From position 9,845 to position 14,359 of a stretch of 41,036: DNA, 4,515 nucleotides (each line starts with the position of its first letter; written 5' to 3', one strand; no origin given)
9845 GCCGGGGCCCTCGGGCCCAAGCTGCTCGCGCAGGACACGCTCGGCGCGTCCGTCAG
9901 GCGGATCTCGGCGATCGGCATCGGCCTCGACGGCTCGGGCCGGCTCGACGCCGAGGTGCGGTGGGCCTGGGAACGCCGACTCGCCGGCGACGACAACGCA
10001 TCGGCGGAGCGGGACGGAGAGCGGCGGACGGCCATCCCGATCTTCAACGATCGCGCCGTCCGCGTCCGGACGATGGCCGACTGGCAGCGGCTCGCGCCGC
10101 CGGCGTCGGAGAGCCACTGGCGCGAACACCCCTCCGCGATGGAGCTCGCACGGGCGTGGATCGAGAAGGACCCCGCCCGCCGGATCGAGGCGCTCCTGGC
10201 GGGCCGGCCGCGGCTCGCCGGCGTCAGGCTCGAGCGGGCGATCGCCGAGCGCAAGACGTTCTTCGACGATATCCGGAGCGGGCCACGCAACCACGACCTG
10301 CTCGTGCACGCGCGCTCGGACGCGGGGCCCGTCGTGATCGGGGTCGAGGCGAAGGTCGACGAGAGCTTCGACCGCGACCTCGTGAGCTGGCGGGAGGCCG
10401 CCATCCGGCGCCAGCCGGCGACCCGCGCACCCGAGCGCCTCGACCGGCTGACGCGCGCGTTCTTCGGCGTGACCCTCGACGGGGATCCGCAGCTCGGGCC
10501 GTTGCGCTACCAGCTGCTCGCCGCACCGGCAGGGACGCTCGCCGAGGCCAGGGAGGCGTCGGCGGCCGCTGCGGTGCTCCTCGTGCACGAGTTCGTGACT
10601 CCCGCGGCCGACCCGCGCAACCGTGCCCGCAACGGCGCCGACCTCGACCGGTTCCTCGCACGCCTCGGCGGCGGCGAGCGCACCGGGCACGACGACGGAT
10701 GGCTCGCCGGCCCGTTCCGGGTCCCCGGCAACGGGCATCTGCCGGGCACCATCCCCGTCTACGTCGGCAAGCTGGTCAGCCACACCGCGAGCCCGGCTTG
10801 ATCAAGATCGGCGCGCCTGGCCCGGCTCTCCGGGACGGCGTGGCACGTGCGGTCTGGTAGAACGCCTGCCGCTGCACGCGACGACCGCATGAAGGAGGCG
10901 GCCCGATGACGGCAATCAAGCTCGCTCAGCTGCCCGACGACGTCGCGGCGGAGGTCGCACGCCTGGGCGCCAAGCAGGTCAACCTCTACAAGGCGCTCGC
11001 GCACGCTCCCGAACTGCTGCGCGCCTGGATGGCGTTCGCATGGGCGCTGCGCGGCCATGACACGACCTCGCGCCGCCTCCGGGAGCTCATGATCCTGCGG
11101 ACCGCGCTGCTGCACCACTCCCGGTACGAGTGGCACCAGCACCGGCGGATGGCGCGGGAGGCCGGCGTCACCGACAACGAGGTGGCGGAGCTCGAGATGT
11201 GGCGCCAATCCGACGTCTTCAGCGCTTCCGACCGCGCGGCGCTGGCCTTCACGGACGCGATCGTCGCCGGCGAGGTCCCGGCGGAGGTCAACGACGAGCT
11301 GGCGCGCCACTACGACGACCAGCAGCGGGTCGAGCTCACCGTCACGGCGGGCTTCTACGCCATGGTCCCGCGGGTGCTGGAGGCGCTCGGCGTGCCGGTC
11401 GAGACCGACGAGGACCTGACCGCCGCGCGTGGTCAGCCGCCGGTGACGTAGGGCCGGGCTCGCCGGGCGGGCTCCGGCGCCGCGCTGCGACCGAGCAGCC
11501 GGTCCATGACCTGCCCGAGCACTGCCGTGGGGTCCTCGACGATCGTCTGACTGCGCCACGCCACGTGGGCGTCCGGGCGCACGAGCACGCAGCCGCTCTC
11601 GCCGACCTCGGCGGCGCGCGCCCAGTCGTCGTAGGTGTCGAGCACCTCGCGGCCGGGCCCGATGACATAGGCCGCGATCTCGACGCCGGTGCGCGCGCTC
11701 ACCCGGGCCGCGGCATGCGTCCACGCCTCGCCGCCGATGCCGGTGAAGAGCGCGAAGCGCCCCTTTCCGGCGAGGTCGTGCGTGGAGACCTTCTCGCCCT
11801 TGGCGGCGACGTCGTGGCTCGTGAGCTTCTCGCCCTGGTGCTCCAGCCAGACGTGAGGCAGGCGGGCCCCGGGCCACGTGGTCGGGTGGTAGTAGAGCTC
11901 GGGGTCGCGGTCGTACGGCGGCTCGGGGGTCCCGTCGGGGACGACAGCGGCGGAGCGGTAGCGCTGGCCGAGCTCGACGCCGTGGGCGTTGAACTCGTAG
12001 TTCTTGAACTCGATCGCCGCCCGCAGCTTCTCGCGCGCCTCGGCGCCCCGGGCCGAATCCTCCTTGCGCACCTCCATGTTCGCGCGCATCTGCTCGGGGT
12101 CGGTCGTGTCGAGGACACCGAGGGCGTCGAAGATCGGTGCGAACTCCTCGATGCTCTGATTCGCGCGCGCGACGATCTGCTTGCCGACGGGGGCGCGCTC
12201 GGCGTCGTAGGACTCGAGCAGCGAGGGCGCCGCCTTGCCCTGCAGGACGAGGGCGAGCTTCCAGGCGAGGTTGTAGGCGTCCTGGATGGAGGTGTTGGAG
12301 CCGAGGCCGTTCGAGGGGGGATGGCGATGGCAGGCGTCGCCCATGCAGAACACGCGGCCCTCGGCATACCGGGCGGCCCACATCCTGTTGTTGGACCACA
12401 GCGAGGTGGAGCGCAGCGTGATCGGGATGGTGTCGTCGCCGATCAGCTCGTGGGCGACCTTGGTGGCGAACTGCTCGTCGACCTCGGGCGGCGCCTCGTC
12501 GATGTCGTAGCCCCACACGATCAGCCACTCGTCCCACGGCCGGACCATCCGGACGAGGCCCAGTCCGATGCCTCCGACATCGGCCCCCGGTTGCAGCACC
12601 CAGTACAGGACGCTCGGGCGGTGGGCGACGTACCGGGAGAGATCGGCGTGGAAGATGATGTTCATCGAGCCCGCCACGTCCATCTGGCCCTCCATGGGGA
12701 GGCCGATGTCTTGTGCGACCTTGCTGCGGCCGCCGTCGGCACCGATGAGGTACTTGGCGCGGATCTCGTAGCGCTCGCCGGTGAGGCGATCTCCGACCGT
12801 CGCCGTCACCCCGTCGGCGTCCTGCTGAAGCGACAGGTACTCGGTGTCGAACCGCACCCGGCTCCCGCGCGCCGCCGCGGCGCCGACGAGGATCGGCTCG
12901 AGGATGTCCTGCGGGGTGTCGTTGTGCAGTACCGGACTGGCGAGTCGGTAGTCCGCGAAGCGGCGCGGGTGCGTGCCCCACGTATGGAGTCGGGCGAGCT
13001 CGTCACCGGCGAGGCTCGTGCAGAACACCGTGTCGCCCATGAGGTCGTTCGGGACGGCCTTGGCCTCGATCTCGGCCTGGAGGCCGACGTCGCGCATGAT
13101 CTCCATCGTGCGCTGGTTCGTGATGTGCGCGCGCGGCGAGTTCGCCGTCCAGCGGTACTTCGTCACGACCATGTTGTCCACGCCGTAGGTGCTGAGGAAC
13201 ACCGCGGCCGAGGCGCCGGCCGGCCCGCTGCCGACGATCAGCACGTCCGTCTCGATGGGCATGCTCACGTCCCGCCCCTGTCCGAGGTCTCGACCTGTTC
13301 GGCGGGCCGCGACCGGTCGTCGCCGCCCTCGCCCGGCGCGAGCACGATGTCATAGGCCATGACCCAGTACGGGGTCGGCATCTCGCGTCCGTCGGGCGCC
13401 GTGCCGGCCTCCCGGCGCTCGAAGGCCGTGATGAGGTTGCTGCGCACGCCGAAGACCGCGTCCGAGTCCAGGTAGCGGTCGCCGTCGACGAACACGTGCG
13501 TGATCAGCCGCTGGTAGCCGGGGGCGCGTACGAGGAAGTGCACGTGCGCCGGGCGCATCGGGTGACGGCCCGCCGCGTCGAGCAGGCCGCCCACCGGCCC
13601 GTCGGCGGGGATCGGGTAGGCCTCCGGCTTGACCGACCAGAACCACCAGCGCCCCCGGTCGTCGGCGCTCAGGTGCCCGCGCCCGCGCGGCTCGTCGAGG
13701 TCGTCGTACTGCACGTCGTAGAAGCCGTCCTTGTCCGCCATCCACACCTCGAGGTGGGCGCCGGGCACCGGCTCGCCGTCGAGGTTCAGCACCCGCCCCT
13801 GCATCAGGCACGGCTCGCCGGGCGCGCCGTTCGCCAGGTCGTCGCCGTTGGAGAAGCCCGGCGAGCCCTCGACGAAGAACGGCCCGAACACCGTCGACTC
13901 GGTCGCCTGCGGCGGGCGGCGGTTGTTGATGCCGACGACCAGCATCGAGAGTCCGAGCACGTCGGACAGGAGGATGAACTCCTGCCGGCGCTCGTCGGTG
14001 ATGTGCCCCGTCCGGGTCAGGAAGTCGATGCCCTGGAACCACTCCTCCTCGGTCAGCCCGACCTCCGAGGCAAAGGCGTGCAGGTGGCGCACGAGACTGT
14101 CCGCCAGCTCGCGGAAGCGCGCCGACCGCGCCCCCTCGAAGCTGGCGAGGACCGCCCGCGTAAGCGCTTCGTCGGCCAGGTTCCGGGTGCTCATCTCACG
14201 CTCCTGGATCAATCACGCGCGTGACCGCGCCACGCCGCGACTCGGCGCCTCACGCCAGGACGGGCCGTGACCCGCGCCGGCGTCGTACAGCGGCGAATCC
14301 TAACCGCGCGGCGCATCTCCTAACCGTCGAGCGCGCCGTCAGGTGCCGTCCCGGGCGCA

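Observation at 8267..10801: Uncharacterised three-gene module: XRE-HTH, small toxin-like protein and nuclease-like 500-aa protein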

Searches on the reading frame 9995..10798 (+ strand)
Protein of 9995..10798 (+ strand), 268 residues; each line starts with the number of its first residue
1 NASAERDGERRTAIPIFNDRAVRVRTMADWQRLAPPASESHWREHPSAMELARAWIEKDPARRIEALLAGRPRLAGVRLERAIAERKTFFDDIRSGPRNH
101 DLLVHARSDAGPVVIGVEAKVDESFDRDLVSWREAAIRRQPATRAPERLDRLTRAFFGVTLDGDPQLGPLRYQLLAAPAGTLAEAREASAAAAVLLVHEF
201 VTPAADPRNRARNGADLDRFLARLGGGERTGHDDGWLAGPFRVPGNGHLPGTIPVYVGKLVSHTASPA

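Call 66: find_related_loci(query=A7, collection=viral_contigs, flank=6000)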
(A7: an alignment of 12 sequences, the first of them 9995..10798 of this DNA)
Query A7 (268 aa) in viral_contigs; peptide patterns used: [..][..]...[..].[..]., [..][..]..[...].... (x = any residue, [..] = any of these).
48 stretches matched a pattern; 1 encode a relative of the query (tblastn E <= 1e-3); 1 distinct loci.
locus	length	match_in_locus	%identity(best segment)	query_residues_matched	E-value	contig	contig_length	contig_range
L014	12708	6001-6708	26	33-262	6e-25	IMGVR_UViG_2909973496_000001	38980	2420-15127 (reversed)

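Call 69: search_dna_similar(query=window:9995-10798:+, collection=plasmids, mode=protein, max_evalue=0.001, max_rows=30)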
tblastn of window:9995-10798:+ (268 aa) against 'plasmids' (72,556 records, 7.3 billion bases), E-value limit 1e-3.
No match.

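Call 71: search_dna_similar(query=L014:5935-6717:+, collection=phages, mode=protein, max_evalue=0.001, max_rows=25)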
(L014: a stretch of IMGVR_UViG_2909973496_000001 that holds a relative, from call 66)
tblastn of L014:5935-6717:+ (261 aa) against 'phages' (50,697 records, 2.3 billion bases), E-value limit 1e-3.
No match.

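Call 72: search_dna_similar(query=L014:5935-6717:+, collection=plasmids, mode=protein, max_evalue=0.001, max_rows=25)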
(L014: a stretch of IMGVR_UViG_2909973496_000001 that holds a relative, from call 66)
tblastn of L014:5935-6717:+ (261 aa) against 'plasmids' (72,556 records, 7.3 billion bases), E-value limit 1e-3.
No match.

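Call 91: search_solved_structures(query=A7, max_evalue=10, show_alignments=2)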
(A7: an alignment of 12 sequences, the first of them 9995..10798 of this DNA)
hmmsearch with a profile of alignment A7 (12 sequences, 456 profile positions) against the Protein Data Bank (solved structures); distinct sequences matched with E-value up to 10: 19.
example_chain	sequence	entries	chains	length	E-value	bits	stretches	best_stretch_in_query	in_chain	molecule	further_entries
6vwa_A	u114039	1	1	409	0.031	16.6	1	270-383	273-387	K+/Cl-Cotransporter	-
2awx_A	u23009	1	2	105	0.39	13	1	265-295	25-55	Synapse associated protein 97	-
4g4e_A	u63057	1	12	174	0.46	12.8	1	65-97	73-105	ATP-dependent protease subunit HslV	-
2g2l_A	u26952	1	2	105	0.55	12.5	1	265-292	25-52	Synapse-associated protein 97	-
2m3m_A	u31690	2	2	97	0.55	12.5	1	265-291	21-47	Disks large homolog 1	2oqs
2awu_A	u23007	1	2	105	0.58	12.5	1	265-292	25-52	Synapse-associated protein 97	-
7pc3_A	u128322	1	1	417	0.68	12.2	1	265-406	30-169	Disks large homolog 1,Annexin A2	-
2fe5_A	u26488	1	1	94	0.69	12.2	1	265-293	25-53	Presynaptic protein SAP102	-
4oaj_A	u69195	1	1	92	0.71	12.2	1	265-290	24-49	Disks large homolog 1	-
2i0l_A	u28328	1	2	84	0.74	12.1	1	265-289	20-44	Disks large homolog 1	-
1qlc_A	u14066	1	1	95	0.81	12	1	265-289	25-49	POSTSYNAPTIC DENSITY PROTEIN 95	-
3rl8_A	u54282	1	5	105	0.85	11.9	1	265-291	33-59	Disks large homolog 1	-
4g69_A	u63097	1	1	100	0.87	11.9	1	265-290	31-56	Disks large homolog 1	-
8cn3_A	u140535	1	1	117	0.96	11.7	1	265-291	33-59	Disks large homolog 1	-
8cn3_B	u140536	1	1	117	0.97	11.7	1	265-291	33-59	Disks large homolog 1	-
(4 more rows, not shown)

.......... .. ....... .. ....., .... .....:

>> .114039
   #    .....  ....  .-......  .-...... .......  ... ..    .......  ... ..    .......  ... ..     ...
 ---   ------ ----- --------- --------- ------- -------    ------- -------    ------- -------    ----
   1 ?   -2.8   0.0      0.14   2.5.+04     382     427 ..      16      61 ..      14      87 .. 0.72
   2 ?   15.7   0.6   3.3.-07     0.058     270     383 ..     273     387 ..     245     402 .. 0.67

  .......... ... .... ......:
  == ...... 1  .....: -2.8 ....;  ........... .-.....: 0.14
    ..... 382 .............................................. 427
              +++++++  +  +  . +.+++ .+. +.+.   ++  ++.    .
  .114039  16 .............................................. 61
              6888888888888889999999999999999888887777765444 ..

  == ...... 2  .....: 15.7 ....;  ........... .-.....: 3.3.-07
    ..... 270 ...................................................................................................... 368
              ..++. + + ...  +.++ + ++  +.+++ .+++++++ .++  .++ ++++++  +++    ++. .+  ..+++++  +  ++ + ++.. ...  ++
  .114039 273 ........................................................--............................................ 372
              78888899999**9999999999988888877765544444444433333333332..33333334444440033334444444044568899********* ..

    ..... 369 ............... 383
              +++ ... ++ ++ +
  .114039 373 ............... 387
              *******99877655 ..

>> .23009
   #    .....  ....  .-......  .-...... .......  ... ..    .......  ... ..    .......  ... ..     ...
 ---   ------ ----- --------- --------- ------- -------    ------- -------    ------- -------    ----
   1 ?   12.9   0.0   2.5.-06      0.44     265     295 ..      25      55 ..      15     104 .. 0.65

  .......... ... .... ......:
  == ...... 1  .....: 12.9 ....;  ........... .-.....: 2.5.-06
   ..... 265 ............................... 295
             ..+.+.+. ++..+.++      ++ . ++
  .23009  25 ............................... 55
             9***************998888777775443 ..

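Call 99: search_protein_families(library=phrogs, proteins=[L014:5935-6717:+], max_evalue=0.01)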
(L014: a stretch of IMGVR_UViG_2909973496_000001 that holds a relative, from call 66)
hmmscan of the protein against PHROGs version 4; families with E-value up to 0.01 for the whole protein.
L014:5935-6717:+ (261 aa): 0 families

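Call 100: search_protein_families(library=padloc, proteins=[L014:5935-6717:+], max_evalue=0.01)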
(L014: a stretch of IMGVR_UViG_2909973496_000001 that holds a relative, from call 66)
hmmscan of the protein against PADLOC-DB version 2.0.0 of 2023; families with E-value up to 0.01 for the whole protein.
L014:5935-6717:+ (261 aa): 0 families

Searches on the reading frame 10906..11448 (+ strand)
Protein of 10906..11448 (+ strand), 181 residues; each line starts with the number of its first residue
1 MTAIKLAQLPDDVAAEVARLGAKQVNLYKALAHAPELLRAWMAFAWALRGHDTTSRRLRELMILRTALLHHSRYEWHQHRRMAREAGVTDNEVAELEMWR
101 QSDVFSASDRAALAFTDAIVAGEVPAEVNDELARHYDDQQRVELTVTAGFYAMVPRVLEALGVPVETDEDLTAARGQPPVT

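Call 73: search_protein_families(library=pfam, proteins=[window:10906-11448:+], max_evalue=0.00001)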
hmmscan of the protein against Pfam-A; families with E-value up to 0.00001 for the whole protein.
window:10906-11448:+ (181 aa): 1 family
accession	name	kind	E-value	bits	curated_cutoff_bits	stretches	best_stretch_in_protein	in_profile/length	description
PF02627.25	CMD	-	1.2e-18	67.3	23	1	35-117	1-83/84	Carboxymuconolactone decarboxylase family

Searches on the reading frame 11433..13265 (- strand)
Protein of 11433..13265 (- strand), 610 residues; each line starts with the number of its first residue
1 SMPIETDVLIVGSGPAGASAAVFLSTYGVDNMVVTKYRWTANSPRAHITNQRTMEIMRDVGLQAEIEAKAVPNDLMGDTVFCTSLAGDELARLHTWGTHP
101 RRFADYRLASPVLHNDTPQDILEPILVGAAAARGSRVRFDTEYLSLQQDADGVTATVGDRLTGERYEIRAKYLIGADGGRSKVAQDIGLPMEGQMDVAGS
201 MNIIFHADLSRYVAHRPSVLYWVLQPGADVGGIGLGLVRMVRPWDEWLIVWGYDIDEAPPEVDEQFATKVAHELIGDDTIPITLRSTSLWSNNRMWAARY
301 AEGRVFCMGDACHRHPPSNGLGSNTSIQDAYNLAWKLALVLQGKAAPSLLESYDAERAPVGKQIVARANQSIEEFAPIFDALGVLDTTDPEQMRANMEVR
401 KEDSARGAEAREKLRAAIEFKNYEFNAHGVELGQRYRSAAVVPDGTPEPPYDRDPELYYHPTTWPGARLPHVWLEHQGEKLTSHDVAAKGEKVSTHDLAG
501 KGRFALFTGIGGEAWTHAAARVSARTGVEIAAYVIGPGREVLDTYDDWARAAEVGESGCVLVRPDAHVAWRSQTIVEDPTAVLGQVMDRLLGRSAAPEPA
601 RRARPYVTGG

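Call 73: search_protein_families(library=pfam, proteins=[window:11433-13265:-], max_evalue=0.00001)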
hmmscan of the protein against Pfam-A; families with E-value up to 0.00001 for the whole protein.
window:11433-13265:- (610 aa): 4 families
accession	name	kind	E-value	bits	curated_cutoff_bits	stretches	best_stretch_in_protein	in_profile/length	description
PF01494.25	FAD_binding_3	-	7.9e-119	397.4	22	1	5-368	1-349/349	FAD binding domain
PF21274.3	Rng_hyd_C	-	6.9e-18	65.3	27.5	1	463-593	2-106/107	Aromatic-ring hydroxylase, C-terminal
PF01266.30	DAO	-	9.8e-06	25.8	27.9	0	7-37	1-31/353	FAD dependent oxidoreductase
PF00890.30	FAD_binding_2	-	1e-05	25.4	20.4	0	7-36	1-30/414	FAD binding domain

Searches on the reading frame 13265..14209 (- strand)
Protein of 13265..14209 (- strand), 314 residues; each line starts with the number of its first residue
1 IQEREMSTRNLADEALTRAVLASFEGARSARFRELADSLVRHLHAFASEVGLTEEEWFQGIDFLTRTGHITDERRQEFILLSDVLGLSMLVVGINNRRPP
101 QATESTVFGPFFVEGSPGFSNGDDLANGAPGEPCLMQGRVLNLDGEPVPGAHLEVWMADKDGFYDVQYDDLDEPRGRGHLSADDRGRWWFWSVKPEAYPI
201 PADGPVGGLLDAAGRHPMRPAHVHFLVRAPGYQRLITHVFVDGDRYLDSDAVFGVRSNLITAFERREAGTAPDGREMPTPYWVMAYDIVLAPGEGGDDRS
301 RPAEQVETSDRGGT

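Call 73: search_protein_families(library=pfam, proteins=[window:13265-14209:-], max_evalue=0.00001)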
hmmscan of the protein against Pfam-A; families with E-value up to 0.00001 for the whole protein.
window:13265-14209:- (314 aa): 2 families
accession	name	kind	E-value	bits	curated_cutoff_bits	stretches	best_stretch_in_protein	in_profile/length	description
PF00775.27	Dioxygenase_C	-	1.4e-39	135.9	27.3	1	109-291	3-181/182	Dioxygenase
PF04444.19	Dioxygenase_N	-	8.3e-29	99.7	27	1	30-102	2-74/75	Catechol dioxygenase N terminus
